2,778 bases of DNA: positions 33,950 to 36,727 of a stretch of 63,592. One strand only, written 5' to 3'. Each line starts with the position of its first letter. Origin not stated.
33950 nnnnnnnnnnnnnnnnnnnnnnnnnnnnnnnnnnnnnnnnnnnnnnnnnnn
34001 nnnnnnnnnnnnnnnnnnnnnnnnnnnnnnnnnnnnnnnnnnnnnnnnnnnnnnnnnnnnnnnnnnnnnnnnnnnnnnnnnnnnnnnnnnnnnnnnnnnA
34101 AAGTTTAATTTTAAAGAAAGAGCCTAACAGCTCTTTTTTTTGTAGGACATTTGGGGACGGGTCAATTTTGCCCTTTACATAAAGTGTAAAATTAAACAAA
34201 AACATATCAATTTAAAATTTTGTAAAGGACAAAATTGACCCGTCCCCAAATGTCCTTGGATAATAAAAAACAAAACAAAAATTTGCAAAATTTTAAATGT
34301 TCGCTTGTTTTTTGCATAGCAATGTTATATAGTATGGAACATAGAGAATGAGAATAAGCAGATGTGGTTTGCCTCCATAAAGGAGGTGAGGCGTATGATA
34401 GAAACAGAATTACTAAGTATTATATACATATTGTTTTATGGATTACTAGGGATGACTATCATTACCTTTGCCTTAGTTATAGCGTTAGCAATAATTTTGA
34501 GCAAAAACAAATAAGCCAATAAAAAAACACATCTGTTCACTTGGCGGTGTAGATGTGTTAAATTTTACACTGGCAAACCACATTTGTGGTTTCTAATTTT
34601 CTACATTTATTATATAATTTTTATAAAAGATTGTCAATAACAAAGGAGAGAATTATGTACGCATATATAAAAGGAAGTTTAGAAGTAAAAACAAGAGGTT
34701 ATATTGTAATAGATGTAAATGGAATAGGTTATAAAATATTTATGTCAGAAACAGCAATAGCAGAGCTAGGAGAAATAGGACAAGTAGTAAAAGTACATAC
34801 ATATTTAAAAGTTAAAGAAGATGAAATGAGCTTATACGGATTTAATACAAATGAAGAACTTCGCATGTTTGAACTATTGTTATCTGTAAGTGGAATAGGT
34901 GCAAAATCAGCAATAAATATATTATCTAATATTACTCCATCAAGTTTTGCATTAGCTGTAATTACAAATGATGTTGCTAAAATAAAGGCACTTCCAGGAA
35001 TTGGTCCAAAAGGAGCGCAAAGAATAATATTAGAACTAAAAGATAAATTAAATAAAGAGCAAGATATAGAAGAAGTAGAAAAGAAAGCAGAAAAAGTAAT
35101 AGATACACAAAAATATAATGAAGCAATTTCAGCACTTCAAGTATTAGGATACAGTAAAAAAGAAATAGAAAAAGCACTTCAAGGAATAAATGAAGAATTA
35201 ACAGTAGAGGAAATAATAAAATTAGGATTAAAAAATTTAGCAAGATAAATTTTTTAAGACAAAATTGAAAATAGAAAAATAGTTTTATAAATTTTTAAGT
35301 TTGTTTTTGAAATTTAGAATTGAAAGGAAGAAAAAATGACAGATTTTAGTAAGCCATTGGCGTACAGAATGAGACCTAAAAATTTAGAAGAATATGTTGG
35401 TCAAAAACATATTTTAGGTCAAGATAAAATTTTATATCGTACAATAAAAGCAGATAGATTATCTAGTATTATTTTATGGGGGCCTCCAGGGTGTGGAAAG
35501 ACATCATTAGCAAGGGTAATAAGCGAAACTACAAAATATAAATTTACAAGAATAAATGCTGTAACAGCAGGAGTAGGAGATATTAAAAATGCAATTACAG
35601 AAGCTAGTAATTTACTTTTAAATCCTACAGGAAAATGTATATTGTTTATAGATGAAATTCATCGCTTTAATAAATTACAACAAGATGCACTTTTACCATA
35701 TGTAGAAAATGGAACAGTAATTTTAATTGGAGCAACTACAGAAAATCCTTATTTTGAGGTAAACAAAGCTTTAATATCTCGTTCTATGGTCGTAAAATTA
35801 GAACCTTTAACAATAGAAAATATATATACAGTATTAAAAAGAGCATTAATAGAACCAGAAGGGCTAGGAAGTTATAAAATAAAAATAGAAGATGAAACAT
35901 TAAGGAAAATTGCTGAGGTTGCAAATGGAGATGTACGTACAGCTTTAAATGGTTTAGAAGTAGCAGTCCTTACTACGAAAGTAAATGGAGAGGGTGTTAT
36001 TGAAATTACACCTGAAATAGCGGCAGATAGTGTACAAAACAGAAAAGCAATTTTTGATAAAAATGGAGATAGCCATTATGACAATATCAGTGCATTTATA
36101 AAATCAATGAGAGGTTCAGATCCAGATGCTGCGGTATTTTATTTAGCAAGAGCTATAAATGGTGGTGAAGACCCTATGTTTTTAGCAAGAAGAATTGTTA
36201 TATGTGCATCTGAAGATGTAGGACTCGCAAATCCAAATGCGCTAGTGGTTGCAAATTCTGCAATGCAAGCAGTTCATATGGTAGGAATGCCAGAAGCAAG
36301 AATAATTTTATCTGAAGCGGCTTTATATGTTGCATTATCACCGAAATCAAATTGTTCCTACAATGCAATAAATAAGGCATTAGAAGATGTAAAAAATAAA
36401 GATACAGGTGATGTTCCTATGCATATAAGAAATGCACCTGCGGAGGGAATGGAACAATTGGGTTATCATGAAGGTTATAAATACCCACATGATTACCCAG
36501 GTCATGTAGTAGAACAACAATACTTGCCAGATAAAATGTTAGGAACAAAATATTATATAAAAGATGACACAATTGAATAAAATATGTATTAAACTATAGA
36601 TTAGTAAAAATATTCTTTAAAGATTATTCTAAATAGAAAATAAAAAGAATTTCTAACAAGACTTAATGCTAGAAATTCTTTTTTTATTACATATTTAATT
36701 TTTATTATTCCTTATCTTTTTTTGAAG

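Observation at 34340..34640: Type I toxin-antitoxin-like module upstream of ruvA: 39-aa hydrophobic ORF, sequestered SD, 5'/3' fold-back and a convergent small RNA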

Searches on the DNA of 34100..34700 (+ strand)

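Call 32: search_rna_families(source=window, start=34100, end=34700, threshold=evalue, max_evalue=10)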
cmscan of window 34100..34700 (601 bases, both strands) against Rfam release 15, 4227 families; matches with E-value up to 10: 38.
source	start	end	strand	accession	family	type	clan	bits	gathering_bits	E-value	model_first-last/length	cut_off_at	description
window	34145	34255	+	RF04134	MIR7504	Gene; miRNA;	-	54.1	83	2.9e-09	1-124/124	no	MIR7504 microRNA precursor family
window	34145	34255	-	RF04134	MIR7504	Gene; miRNA;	-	47.3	83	1.4e-07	1-124/124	no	MIR7504 microRNA precursor family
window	34143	34257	-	RF04205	MIR2606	Gene; miRNA;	-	46.8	139.7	5.1e-06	1-165/165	no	MIR2606 microRNA precursor family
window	34140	34260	+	RF04120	MIR5998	Gene; miRNA;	-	44.9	180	2.3e-08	1-173/173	no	MIR5998 microRNA precursor family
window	34144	34256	+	RF04205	MIR2606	Gene; miRNA;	-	42.6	139.7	4e-05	1-165/165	no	MIR2606 microRNA precursor family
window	34141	34258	-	RF04174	MIR4208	Gene; miRNA;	-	40.9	140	8.1e-05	1-191/191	no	MIR4208 microRNA precursor family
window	34145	34255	-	RF04099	MIR837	Gene; miRNA;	-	40.7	117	7e-07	1-122/122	no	MIR837 microRNA precursor family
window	34139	34261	+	RF04133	MIR2646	Gene; miRNA;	-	40.6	245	2.6e-07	1-256/256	no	MIR2646 microRNA precursor family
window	34130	34271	-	RF04228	MIR6140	Gene; miRNA;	-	36.7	140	3.3e-05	1-165/165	no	MIR6140 microRNA precursor family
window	34133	34269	+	RF04174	MIR4208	Gene; miRNA;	-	35.9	140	0.00092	1-191/191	no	MIR4208 microRNA precursor family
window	34137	34268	+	RF04130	MIR7996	Gene; miRNA;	-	35.8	119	0.00013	1-190/190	no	MIR7996 microRNA precursor family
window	34142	34256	-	RF04130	MIR7996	Gene; miRNA;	-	35.1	119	0.00019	1-190/190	no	MIR7996 microRNA precursor family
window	34134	34269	-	RF00885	MIR821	Gene; miRNA;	-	31.7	249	0.00052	58-218/275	no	MIR821 microRNA precursor family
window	34138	34262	+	RF04207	MIR5048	Gene; miRNA;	-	29.4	160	7.6e-05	1-356/356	no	MIR5048 microRNA precursor family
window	34145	34312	+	RF04184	BTnc060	Gene; sRNA;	-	28.5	228.9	0.02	1-213/213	no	Bacteroides sRNA BTnc060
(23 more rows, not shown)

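Call 41: search_dna_similar(query=window:34320-34645:+, collection=phages, mode=distant, max_evalue=0.01)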
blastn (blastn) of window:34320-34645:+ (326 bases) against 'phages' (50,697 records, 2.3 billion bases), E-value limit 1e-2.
No match.

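Call 42: search_dna_similar(query=window:34320-34645:+, collection=plasmids, mode=distant, max_evalue=0.01)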
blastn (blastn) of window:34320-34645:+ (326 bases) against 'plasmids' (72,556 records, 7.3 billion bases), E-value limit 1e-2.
No match.

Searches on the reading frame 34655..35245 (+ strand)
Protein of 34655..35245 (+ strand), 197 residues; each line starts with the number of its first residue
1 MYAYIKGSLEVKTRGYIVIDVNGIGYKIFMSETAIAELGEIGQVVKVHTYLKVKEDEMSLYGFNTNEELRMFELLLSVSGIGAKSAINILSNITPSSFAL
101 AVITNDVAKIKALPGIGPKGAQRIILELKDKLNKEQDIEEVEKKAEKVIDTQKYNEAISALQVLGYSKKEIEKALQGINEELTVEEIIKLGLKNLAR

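Call 18: search_protein_families(library=pfam, proteins=[window:34655-35245:+], max_evalue=1)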
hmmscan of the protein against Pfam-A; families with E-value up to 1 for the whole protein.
window:34655-35245:+ (197 aa): 15 families
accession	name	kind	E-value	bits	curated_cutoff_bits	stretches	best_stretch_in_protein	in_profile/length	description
PF01330.27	RuvA_N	-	2.5e-21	76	23.6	1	1-62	1-61/61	RuvA N terminal domain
PF14520.12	HHH_5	-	7.6e-16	58.8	27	1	72-130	1-57/57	Helix-hairpin-helix domain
PF07499.19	RuvA_C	-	8.6e-14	52.2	24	1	154-195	3-46/47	RuvA, C-terminal domain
PF00633.29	HHH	-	1.8e-07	31.1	24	2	102-125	5-28/30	Helix-hairpin-helix motif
PF21176.3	RecR_HhH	-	1.2e-06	28.7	27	1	109-128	7-26/45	RecR, helix-hairpin-helix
PF12836.13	HHH_3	-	0.00085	19.8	27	1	106-132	12-37/65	Helix-hairpin-helix motif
PF01367.25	5_3_exonuc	-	0.0049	17.8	40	1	107-153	17-64/97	5'-3' exonuclease, C-terminal SAM fold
PF19556.4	PRTRC_E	-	0.0094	16.2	26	1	127-174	107-157/175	PRTRC system protein E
PF02371.22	Transposase_20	-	0.015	16.1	21.3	0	109-130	3-24/87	Transposase IS116/IS110/IS902 family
PF22525.1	H2TH_5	-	0.05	14.1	27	0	69-93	24-48/71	S13-like H2TH domain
PF14716.13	HHH_8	-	0.051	14.4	30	0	107-125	47-65/73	Helix-hairpin-helix domain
PF18119.6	RIG-I_C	-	0.059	13.7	23.2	1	122-176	20-74/141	RIG-I receptor C-terminal domain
PF20307.4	divDNAB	-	0.075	12.1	26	1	134-195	2-64/356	Divergent DnaB-like ATPase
PF22175.2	Ogg-HhH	-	0.12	12.4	27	0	65-109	96-137/173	8-oxoguanine DNA glycosylase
PF08587.17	UBA_2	-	0.17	12.3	23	1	156-187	4-35/45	Ubiquitin associated domain (UBA)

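Call 65: find_related_loci(query=window:34655-35245:+, collection=genome_contigs, flank=2500)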
Query window:34655-35245:+ (197 aa) in genome_contigs; peptide patterns used: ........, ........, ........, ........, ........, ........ (x = any residue, [..] = any of these).
599 stretches matched a pattern (row limit reached: there are more); 371 encode a relative of the query (tblastn E <= 1e-3); the best 80 are kept; 80 distinct loci.
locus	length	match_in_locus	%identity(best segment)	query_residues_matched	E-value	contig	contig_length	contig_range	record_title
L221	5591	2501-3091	98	1-197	2e-124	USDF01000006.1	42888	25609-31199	uncultured Clostridium sp. isolate UMGS1612 genome assembly, contig: NODE_213_length_42888_cov_4.481334, whole genome sh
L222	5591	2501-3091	97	1-197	1e-123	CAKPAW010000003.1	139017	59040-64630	MAG: uncultured Clostridia bacterium isolate REFINED_METABAT215_TOP10_CONTIGS_1500_ASSEMBLY_K77_MERGED__Nepal_MoBio_Fibe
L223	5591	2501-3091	98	1-197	1e-123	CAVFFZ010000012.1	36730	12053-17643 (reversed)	Lachnospiraceae bacterium isolate G02614-L1_cleanbin_000025 genome assembly, contig: Spades_G02614-L1_contig_582, whole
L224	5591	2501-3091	97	1-197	9e-123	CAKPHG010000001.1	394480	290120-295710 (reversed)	MAG: uncultured Clostridia bacterium isolate REFINED_METABAT215_TOP10_CONTIGS_1500_ASSEMBLY_K77_MERGED__Hadza_MoBio_hadz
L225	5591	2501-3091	97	1-197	5e-122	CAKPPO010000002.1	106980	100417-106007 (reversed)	MAG: uncultured Clostridia bacterium isolate REFINED_METABAT215_TOP10_CONTIGS_1500_ASSEMBLY_K77_MERGED__Hadza_MoBio_hadz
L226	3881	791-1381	94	1-197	8e-121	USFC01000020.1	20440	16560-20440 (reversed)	uncultured Clostridium sp. isolate UMGS1663 genome assembly, contig: NODE_1693_length_20440_cov_5.762129, whole genome s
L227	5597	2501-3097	79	1-197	3e-100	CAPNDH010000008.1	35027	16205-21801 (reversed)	MAG TPA_asm: uncultured Clostridia bacterium isolate MGBC165436 genome assembly, contig: MGBC165436.8, whole genome shot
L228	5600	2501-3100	83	1-197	1e-99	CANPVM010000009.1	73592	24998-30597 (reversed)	MAG: uncultured Clostridia bacterium isolate Lapin-001__bin26 genome assembly, contig: Lapin-001__NODE_526_length_73592_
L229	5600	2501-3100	79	1-197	4e-99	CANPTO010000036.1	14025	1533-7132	MAG TPA_asm: uncultured Clostridiaceae bacterium isolate SRR15730537_bin.28_metawrap_v1.3_MAG genome assembly, contig: N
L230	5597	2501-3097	79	1-197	4e-99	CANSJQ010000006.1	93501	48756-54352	MAG TPA_asm: uncultured Clostridiaceae bacterium isolate SRR15730525_bin.6_metawrap_v1.3_MAG genome assembly, contig: NO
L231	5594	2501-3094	79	1-197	5e-98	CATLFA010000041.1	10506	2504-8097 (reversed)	MAG TPA_asm: uncultured Clostridiaceae bacterium isolate MGG08105_1680015421 genome assembly, contig: ERR3199605_4291, w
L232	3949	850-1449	81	1-197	6e-98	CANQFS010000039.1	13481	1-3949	MAG: uncultured Clostridia bacterium isolate Lapin-002__bin89 genome assembly, contig: Lapin-002__NODE_5939_length_13481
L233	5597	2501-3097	78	1-197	1e-97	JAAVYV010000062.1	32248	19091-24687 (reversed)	MAG: Clostridia bacterium isolate ABMPRH_51_2 k141_1309138, whole genome shotgun sequence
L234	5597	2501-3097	77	1-197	2e-97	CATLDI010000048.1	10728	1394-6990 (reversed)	MAG TPA_asm: uncultured Clostridiaceae bacterium isolate MGG12156_1680015467 genome assembly, contig: ERR3199681_4974, w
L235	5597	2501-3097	78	1-197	2e-97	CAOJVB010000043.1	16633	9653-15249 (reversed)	MAG TPA_asm: uncultured Clostridiaceae bacterium isolate SRR17684647_bin.47_metawrap_v1.3_MAG genome assembly, contig: N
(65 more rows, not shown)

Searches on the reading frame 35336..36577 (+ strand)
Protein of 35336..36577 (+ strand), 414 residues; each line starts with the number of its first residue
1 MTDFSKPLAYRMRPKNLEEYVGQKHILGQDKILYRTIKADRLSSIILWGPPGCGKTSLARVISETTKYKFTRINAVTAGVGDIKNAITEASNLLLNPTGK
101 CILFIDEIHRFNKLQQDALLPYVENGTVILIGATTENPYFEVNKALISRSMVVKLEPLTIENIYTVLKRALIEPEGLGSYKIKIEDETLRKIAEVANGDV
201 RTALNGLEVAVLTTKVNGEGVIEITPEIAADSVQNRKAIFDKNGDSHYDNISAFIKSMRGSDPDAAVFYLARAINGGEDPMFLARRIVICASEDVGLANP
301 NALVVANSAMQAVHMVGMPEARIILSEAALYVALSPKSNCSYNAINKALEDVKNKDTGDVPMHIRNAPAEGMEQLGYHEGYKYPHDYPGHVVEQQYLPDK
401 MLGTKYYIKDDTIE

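Call 18: search_protein_families(library=pfam, proteins=[window:35336-36577:+], max_evalue=1)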
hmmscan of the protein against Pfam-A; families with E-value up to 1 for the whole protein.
window:35336-36577:+ (414 aa): 46 families (the best 25 are shown)
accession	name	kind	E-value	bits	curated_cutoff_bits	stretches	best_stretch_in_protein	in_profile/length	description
PF12002.13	MgsA_C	-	4.8e-68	228.7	27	1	260-410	1-151/167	MgsA AAA+ ATPase C terminal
PF16193.11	AAA_assoc_2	-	4.1e-27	94.7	34.3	1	179-259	2-81/81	AAA C-terminal domain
PF00004.35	AAA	-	1.1e-17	65.1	21.2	1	45-150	1-123/131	ATPase family associated with various cellular activities (AAA)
PF05496.18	RuvB_N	-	2e-16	60.6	27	1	12-132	1-118/159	Holliday junction DNA helicase RuvB P-loop domain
PF13173.12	AAA_14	-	4.9e-08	33.5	27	1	45-162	5-127/129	AAA domain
PF07728.20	AAA_5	-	6.2e-08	33.2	22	1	45-132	2-99/139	AAA domain (dynein-related subfamily)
PF00158.32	Sigma54_activat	-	6.4e-06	26.4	20.2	1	41-137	21-131/168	Sigma-54 interaction domain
PF21960.2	RCF1-5-like_lid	-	7.3e-06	26.3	27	1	181-210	11-41/43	RCF1/5-like, AAA+ ATPase lid domain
PF13191.12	AAA_16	-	1.9e-05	25.7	32.6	1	32-67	14-49/167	AAA ATPase domain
PF01078.27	Mg_chelatase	-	7e-05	22.8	20.3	1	44-63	24-43/207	Magnesium chelatase, subunit ChlI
PF07724.20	AAA_2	-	0.00013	22.5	27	1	41-128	2-104/166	AAA domain (Cdc48 subfamily)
PF07726.17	AAA_3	-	0.00034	20.9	27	1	45-136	2-99/131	ATPase family associated with various cellular activities (AAA)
PF14532.12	Sigma54_activ_2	-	0.00042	21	25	1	44-158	23-131/138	Sigma-54 interaction domain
PF01637.24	ATPase_2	-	0.00051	20.4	33.2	1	42-66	20-44/225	ATPase domain predominantly from Archaea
PF13401.12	AAA_22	-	0.0012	19.6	27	1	43-66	6-29/130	AAA domain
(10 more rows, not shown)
